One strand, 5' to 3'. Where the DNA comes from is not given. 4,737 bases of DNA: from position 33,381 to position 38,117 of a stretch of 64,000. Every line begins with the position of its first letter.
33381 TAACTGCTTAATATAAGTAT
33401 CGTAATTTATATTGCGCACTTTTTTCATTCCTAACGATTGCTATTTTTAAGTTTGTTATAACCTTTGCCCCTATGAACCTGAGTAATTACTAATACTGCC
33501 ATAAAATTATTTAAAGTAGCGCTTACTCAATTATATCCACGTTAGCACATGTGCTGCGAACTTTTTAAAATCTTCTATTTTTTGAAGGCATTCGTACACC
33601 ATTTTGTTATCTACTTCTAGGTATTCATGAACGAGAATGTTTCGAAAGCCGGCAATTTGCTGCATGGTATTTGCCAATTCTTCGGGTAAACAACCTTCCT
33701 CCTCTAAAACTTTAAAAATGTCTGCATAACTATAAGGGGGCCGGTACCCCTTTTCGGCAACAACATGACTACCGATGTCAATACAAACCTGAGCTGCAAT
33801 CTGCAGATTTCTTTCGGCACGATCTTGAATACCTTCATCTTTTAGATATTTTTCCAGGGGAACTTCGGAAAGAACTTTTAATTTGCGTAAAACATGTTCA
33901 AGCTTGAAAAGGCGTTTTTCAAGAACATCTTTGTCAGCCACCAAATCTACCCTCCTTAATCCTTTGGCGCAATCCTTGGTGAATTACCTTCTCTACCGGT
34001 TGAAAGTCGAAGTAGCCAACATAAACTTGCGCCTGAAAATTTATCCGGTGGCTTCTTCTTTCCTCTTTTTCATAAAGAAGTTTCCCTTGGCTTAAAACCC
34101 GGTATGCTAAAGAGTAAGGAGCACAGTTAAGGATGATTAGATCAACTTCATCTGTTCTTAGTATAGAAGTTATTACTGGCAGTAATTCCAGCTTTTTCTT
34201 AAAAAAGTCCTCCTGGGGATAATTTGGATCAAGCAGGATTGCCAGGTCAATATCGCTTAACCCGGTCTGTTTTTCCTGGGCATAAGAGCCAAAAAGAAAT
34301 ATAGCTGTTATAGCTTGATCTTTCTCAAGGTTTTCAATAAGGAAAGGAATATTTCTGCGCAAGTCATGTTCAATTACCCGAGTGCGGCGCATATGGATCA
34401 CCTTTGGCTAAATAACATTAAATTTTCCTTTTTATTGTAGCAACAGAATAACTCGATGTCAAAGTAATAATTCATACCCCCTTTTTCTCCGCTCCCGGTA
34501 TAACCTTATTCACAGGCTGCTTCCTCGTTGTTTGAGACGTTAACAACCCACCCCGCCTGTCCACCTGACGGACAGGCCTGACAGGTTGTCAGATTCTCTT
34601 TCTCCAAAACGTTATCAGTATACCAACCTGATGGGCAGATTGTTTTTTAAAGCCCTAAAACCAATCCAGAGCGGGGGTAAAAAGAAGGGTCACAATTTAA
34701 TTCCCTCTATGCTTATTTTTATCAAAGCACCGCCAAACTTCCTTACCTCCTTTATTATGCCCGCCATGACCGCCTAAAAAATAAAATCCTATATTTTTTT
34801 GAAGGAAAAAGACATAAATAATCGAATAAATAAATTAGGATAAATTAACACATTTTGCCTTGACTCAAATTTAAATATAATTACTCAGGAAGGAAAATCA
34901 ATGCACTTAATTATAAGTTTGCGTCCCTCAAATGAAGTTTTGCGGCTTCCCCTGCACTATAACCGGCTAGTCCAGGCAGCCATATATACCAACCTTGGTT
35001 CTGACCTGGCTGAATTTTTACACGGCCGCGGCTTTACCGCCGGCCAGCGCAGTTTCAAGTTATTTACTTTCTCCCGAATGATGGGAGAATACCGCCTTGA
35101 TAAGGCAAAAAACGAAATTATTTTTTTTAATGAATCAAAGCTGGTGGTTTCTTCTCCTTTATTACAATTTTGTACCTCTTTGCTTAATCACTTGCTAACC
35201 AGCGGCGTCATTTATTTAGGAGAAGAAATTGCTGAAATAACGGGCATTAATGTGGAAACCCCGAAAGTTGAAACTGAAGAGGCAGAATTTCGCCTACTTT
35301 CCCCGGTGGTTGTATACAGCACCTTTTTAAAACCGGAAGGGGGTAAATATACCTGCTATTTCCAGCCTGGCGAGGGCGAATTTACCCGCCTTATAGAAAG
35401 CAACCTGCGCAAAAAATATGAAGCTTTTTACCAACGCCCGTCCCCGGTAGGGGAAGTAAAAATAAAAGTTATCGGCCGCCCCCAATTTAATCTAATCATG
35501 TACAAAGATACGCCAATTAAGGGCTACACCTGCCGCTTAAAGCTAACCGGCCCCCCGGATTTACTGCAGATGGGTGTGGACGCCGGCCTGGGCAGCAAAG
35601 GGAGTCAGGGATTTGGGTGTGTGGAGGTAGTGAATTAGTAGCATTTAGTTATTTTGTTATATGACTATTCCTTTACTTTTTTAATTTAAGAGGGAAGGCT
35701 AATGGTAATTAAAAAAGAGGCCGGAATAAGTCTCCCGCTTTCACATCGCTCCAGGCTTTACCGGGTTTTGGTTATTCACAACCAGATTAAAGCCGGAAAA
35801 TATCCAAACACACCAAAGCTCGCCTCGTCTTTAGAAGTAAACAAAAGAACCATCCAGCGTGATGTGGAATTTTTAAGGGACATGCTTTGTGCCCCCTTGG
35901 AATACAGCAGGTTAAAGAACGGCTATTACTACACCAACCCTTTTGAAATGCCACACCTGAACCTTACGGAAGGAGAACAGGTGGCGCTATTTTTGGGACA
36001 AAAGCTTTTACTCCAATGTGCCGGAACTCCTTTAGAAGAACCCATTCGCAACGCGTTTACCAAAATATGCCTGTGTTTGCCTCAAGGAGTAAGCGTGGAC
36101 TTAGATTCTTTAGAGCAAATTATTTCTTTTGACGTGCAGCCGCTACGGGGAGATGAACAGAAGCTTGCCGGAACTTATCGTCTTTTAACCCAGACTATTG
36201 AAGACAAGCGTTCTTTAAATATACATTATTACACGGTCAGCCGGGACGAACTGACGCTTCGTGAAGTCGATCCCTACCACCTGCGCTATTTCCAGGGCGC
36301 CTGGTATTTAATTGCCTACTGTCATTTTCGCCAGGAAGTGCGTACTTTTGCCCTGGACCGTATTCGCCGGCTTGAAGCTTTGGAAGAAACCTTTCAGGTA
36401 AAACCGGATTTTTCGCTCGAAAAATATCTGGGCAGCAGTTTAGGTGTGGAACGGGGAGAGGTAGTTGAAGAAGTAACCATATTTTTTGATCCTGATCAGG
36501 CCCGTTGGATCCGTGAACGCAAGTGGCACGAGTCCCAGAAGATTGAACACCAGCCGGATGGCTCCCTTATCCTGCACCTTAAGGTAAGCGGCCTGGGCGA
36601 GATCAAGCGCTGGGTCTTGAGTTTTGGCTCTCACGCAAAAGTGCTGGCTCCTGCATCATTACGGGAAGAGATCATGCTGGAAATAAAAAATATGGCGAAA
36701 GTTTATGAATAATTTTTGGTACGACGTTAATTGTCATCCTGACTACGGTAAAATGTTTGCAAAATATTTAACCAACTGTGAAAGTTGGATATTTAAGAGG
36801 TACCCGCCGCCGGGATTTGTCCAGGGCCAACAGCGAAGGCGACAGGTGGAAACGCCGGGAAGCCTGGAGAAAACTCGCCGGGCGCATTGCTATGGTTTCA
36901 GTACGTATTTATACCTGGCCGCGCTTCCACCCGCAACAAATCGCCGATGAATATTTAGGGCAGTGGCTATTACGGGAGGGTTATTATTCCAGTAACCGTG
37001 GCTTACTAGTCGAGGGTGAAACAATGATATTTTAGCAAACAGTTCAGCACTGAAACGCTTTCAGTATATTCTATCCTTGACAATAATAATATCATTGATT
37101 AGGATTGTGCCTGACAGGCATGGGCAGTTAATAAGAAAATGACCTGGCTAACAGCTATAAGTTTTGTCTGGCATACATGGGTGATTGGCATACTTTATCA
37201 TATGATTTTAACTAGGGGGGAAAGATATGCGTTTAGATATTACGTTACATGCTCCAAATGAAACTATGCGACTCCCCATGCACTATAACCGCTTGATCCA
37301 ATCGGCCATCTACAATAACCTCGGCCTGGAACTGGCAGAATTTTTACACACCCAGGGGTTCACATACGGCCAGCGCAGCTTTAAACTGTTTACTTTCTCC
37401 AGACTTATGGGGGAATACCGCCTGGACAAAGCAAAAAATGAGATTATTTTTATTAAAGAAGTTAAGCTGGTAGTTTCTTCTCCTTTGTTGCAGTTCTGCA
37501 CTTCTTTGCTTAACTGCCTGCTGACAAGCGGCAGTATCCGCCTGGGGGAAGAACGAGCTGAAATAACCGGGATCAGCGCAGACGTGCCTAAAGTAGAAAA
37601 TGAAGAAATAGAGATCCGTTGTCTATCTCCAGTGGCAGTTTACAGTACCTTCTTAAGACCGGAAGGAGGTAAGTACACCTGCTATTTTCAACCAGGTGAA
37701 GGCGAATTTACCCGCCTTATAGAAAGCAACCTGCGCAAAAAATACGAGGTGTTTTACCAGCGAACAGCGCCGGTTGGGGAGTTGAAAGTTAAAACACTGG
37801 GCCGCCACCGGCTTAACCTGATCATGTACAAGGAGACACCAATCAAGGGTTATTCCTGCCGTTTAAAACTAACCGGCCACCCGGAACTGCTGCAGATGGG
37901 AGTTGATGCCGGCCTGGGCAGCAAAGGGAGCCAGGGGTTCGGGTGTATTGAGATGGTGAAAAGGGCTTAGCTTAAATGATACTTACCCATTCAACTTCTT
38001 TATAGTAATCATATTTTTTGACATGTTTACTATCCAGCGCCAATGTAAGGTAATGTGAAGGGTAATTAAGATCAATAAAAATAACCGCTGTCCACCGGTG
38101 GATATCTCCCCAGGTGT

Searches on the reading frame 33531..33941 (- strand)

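Call 35: search_protein_families(library=padloc, proteins=[window:33531-33941:-], max_evalue=0.01)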
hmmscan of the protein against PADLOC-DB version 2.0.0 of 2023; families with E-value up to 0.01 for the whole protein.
window:33531-33941:- (136 aa): 2 families
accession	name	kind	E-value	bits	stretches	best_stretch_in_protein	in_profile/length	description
PDLC01800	CARF1--CARF_HEPN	-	0.00056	17.4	1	6-127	253-357/385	-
PDLC01359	Csm6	-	0.0076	13.6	1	16-123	192-296/316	CAS-III; associated_signaling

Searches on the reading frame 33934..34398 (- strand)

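Call 35: search_protein_families(library=padloc, proteins=[window:33934-34398:-], max_evalue=0.01)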
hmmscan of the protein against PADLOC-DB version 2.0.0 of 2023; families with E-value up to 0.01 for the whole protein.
window:33934-34398:- (154 aa): 10 families
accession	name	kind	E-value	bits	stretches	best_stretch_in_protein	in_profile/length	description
PDLC04907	PDC-S09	-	4.3e-09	34.5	1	7-86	4-81/114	-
PDLC04906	PDC-S09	-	1.3e-08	33.1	1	22-97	16-87/98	-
PDLC04901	PDC-S09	-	1.8e-06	26.7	1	20-120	12-106/126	-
PDLC04903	PDC-S09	-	2.6e-06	25.7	1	28-64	24-60/108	-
PDLC04904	PDC-S09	-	3.1e-06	25.3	1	21-81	16-72/104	-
PDLC04905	PDC-S09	-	2.1e-05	22.8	1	21-91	12-80/101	-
PDLC04902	PDC-S09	-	2.1e-05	22.7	1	21-92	12-79/97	-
PDLC04368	PDC-M05A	-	0.00011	20.1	1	27-57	104-134/201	-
PDLC04372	PDC-M05A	-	0.006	14.9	1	27-67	73-112/167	-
PDLC04778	PDC-M70A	-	0.0062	13.9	1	20-61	39-78/355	-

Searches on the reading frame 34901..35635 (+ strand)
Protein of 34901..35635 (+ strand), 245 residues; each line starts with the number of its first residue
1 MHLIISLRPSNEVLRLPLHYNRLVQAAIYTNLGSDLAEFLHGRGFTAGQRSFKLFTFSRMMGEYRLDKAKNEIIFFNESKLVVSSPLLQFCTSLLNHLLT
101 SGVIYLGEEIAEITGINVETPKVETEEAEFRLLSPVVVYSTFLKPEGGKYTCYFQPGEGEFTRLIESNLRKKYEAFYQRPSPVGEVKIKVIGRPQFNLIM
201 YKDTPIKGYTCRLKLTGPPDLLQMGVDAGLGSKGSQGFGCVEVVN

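Call 31: search_protein_families(library=pfam, proteins=[window:34901-35635:+], max_evalue=0.001)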
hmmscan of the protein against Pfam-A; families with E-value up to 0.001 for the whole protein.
window:34901-35635:+ (245 aa): 2 families
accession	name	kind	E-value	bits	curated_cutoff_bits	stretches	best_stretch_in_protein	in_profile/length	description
PF01881.21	Cas_Cas6_C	-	3.9e-36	125.1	23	1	120-243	3-125/125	CRISPR associated protein Cas6, C-terminal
PF21350.2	Cas6_I-A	-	1.2e-06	29.1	27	1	16-108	2-92/101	CRISPR-associated protein Cas6, N-terminal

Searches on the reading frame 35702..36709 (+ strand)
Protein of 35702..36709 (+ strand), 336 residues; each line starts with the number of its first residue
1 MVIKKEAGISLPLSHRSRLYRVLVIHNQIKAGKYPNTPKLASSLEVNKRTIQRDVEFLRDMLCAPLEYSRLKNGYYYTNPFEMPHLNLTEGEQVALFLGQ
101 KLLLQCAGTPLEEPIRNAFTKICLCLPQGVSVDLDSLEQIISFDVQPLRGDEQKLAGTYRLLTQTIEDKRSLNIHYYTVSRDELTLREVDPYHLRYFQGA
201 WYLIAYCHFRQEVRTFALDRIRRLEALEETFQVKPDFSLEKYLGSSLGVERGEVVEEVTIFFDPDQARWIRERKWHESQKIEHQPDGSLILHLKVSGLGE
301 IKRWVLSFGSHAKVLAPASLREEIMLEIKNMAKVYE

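Call 31: search_protein_families(library=pfam, proteins=[window:35702-36709:+], max_evalue=0.001)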
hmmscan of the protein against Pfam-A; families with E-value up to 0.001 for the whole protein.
window:35702-36709:+ (336 aa): 3 families
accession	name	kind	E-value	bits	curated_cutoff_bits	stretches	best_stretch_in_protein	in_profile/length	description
PF25583.1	WCX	-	7.9e-24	84.2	23.9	1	256-332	3-76/76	WCX domain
PF13280.12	WYL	-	3.5e-22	78.6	21.8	1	159-225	3-69/70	WYL domain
PF08279.18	HTH_11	-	7.5e-05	23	25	1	36-75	17-54/55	HTH domain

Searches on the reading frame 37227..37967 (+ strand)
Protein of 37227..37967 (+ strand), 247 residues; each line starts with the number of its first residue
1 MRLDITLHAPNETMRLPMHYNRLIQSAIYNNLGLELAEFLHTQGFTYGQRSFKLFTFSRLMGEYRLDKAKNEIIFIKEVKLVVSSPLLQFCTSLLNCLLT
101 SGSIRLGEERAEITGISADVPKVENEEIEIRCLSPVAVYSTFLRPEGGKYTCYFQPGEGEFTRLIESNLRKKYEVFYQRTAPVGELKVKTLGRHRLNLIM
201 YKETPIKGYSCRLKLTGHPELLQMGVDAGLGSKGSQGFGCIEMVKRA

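Call 31: search_protein_families(library=pfam, proteins=[window:37227-37967:+], max_evalue=0.001)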
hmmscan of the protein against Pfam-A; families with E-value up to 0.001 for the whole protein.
window:37227-37967:+ (247 aa): 2 families
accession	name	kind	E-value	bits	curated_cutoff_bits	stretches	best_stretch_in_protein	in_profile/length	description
PF01881.21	Cas_Cas6_C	-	6.3e-35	121.2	23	1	121-243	4-125/125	CRISPR associated protein Cas6, C-terminal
PF21350.2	Cas6_I-A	-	9.9e-10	39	27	1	16-110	2-94/101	CRISPR-associated protein Cas6, N-terminal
